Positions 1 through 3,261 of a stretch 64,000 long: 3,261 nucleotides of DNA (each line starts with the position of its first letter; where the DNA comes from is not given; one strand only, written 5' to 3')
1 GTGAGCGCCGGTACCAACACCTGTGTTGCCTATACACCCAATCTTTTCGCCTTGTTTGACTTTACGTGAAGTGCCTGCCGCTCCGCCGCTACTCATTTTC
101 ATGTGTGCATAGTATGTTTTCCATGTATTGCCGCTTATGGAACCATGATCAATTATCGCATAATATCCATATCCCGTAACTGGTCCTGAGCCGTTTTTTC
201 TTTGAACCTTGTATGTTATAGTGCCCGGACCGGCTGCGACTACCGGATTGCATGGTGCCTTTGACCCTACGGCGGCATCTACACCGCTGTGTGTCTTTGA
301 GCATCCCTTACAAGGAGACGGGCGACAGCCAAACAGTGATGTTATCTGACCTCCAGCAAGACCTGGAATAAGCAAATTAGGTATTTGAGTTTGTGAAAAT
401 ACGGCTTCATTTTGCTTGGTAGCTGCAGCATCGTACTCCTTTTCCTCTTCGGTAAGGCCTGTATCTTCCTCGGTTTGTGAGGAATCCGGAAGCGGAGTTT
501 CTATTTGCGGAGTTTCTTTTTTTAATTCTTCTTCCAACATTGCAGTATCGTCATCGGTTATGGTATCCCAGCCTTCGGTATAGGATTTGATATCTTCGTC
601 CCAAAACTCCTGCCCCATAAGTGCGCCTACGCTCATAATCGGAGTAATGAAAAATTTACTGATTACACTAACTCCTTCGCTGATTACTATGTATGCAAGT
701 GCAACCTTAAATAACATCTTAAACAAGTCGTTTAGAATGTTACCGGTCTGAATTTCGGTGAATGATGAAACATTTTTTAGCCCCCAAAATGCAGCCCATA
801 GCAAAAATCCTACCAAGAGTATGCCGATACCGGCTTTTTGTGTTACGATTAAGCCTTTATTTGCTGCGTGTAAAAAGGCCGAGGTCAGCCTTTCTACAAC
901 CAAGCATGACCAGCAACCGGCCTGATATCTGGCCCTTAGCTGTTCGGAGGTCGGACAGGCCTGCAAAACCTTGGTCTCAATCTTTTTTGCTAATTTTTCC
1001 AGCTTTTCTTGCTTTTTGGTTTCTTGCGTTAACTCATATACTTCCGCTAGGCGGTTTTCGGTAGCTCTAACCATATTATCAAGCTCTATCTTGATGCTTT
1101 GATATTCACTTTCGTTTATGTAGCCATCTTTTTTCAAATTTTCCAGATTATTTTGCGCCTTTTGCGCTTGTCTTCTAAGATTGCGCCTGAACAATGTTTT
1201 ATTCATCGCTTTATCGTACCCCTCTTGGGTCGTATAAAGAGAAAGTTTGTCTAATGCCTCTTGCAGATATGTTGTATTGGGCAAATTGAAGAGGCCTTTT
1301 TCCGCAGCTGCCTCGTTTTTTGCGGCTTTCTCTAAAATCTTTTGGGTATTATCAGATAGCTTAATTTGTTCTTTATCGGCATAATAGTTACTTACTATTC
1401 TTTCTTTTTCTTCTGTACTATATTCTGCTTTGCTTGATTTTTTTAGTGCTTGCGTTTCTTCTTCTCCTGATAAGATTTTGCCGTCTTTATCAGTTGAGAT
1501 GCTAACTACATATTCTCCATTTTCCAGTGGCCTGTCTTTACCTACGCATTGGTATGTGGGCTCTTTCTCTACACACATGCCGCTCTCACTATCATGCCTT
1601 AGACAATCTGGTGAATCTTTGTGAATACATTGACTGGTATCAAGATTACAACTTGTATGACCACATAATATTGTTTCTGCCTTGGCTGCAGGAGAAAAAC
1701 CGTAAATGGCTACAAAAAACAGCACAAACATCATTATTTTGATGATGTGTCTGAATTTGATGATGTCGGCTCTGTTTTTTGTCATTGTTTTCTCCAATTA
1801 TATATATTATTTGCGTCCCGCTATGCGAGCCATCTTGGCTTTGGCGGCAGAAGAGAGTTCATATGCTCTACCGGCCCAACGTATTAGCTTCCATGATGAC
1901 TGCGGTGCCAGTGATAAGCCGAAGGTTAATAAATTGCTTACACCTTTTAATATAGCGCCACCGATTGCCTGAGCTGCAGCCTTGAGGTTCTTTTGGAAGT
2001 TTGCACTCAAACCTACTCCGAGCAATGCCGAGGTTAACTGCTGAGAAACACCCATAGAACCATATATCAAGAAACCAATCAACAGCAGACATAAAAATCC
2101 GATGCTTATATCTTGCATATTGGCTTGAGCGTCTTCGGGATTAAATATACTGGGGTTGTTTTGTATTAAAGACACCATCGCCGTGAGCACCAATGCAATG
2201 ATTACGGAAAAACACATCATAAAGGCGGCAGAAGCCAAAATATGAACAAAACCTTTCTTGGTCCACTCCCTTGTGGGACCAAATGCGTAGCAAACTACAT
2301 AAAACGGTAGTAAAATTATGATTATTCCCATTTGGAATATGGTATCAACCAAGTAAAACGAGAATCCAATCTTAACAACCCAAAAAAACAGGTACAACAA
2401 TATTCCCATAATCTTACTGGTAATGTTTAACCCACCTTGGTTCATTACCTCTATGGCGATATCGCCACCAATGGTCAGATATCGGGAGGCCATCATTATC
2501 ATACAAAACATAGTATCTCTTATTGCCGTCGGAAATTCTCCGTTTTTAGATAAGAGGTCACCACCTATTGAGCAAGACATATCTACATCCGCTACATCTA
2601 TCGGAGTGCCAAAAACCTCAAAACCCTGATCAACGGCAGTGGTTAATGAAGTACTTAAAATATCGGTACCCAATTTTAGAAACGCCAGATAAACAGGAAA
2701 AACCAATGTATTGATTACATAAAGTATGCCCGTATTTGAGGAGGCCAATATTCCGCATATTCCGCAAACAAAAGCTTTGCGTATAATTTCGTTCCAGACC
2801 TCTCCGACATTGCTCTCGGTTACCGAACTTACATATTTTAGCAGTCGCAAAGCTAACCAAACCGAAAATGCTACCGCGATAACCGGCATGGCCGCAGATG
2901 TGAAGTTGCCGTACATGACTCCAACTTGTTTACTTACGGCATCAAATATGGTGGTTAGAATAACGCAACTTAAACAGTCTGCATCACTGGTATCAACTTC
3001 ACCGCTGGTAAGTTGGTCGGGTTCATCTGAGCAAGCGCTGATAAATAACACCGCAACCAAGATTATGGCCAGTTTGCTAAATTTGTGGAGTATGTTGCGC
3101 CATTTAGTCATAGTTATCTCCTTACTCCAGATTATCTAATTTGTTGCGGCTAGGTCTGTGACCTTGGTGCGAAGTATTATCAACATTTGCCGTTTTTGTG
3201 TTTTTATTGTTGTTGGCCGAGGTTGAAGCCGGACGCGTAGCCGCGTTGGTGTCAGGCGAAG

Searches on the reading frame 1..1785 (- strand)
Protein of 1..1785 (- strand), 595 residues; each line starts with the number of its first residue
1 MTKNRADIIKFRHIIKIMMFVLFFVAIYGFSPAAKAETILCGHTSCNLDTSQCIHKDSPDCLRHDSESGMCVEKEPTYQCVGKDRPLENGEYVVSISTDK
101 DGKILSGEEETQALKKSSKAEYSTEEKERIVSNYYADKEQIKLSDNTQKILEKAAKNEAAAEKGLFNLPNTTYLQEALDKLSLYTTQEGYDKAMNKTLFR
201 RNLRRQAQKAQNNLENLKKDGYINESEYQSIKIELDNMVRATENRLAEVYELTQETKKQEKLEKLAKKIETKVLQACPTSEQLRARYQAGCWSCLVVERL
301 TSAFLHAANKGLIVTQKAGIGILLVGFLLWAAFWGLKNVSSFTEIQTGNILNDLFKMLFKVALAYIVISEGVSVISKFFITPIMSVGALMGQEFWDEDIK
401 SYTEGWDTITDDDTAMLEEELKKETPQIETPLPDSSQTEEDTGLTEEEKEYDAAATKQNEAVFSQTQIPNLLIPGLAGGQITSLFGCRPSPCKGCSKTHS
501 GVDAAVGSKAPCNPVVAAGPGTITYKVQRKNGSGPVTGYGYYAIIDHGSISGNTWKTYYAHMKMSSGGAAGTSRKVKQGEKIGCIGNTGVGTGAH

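Call 80: search_protein_families(library=pfam, proteins=[window:1-1785:-], max_evalue=0.01)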
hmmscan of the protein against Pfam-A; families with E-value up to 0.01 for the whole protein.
window:1-1785:- (595 aa): 1 family
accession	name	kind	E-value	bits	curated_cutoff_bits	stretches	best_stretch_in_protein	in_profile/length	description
PF01551.29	Peptidase_M23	-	1.6e-10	41.5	28.7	1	498-595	2-82/96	Peptidase family M23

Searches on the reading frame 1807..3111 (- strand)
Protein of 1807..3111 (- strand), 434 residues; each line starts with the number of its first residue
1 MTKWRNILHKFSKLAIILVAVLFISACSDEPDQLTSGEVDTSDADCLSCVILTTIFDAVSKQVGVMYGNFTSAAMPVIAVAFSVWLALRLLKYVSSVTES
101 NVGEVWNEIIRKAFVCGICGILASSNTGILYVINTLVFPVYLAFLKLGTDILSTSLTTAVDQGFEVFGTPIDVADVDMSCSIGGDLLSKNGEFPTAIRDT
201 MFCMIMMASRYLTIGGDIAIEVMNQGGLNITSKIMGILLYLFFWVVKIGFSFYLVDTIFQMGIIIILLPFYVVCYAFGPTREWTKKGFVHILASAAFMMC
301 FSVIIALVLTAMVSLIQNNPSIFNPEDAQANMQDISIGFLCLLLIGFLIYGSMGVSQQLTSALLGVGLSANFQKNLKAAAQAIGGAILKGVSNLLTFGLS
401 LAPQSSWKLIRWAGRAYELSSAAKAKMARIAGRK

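Call 6: search_protein_families(library=pfam, proteins=[window:1810-3111:-], max_evalue=0.001)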
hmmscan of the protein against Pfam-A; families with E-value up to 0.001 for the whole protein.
window:1810-3111:- (434 aa): 1 family
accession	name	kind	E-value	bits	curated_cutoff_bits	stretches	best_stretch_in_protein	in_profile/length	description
PF04610.19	TrbL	-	1.9e-07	31.5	25.9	1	182-348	59-211/215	TrbL/VirB6 plasmid conjugal transfer protein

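Call 89: find_encoding_contigs(protein=window:1807-3111:-, flank=10000, max_places=3)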
Protein window:1807-3111:- (434 aa): 4 contigs read that carry it; 3 places shown.
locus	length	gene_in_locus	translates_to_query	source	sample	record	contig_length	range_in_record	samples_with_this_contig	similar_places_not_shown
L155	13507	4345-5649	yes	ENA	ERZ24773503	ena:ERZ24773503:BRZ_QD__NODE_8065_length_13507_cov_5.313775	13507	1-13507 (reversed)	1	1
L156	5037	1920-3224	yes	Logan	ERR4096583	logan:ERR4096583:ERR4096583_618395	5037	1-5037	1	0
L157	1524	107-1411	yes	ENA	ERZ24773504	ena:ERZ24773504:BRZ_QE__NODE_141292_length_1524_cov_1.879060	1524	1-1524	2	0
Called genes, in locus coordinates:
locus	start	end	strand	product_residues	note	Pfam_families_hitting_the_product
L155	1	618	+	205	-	?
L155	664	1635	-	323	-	PF01381:HTH_3, PF04545:Sigma70_r4 (faint), PF13443:HTH_26 (faint), PF13560:HTH_31 (weak), PF12844:HTH_19 (weak), PF13560:HTH_31, PF01381:HTH_3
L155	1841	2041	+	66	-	-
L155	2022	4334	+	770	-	-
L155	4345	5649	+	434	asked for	PF04610:TrbL (weak)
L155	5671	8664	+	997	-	PF01551:Peptidase_M23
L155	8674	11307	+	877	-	PF04610:TrbL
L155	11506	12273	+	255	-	-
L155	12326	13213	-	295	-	-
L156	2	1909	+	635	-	?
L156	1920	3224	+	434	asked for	PF04610:TrbL (weak)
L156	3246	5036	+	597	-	?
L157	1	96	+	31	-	?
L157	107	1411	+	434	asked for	PF04610:TrbL (weak)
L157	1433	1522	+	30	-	?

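Call 90: search_protein_families(library=pfam, proteins=[L155:5671-8661:+, L155:8674-11304:+, L155:11506-12270:+, L155:12329-13213:-], max_evalue=0.01)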
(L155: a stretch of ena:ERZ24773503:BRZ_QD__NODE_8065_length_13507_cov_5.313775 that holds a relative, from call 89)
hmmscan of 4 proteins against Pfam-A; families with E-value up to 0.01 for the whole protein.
L155:5671-8661:+ (997 aa): 1 family
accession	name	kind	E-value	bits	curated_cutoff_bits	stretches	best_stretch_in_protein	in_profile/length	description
PF01551.29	Peptidase_M23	-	3e-15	56.6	28.7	1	498-604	2-91/96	Peptidase family M23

L155:8674-11304:+ (877 aa): 1 family
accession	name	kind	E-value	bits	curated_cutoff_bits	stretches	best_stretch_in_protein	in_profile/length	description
PF04610.19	TrbL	-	7.3e-09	36.1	25.9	1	320-468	48-199/215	TrbL/VirB6 plasmid conjugal transfer protein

L155:11506-12270:+ (255 aa): 0 families

L155:12329-13213:- (295 aa): 0 families
